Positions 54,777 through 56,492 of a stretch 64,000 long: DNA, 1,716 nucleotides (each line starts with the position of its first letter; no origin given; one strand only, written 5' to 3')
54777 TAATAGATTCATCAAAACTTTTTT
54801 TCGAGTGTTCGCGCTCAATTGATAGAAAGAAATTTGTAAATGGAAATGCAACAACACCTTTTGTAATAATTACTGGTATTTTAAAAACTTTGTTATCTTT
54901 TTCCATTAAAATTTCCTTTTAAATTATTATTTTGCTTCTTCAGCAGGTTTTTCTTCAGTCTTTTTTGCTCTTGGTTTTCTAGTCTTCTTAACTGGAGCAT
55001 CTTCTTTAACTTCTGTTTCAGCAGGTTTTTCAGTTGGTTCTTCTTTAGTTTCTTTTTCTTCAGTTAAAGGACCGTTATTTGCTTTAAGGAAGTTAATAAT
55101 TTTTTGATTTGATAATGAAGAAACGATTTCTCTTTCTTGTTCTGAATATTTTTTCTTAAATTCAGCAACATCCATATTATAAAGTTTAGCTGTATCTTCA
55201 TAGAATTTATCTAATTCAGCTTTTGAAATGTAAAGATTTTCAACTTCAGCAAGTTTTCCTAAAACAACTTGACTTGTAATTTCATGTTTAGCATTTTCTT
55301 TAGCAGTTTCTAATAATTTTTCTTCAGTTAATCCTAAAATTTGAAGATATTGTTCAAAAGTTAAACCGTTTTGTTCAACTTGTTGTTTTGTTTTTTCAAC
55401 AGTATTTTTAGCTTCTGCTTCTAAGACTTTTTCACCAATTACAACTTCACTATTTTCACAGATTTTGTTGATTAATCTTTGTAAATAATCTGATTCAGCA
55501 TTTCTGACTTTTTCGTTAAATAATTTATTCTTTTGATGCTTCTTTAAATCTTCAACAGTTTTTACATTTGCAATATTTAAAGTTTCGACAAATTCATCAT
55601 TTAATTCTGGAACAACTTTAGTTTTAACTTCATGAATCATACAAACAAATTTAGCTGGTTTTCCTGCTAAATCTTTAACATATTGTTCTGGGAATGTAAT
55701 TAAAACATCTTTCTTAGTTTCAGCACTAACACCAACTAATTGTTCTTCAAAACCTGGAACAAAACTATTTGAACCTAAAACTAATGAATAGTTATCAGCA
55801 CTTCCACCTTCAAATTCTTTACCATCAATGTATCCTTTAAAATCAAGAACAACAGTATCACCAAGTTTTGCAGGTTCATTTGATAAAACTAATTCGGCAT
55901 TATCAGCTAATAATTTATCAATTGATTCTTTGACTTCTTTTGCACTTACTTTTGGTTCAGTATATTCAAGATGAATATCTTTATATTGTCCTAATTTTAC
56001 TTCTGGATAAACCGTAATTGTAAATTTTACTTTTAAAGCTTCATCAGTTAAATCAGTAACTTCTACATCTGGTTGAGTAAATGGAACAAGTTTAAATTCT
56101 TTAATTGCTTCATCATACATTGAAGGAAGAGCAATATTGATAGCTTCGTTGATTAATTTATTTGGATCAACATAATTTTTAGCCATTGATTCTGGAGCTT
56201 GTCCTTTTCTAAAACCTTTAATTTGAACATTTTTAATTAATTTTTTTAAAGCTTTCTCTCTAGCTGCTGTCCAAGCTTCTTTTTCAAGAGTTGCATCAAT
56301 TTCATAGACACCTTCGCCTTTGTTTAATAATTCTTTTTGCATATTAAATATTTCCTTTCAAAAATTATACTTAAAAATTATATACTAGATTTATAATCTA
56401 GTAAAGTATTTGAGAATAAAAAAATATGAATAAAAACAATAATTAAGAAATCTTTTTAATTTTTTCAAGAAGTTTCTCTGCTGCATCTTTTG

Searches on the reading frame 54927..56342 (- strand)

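Call 58: search_protein_families(library=ncbifam, proteins=[window:54927-56342:-], max_evalue=1e-20)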
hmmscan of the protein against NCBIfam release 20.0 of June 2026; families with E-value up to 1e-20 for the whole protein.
window:54927-56342:- (471 aa): 1 family
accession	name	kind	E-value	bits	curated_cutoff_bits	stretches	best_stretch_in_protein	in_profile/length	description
TIGR00115.1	tig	equivalog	8.3e-108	360.8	180.2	1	15-419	5-409/410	trigger factor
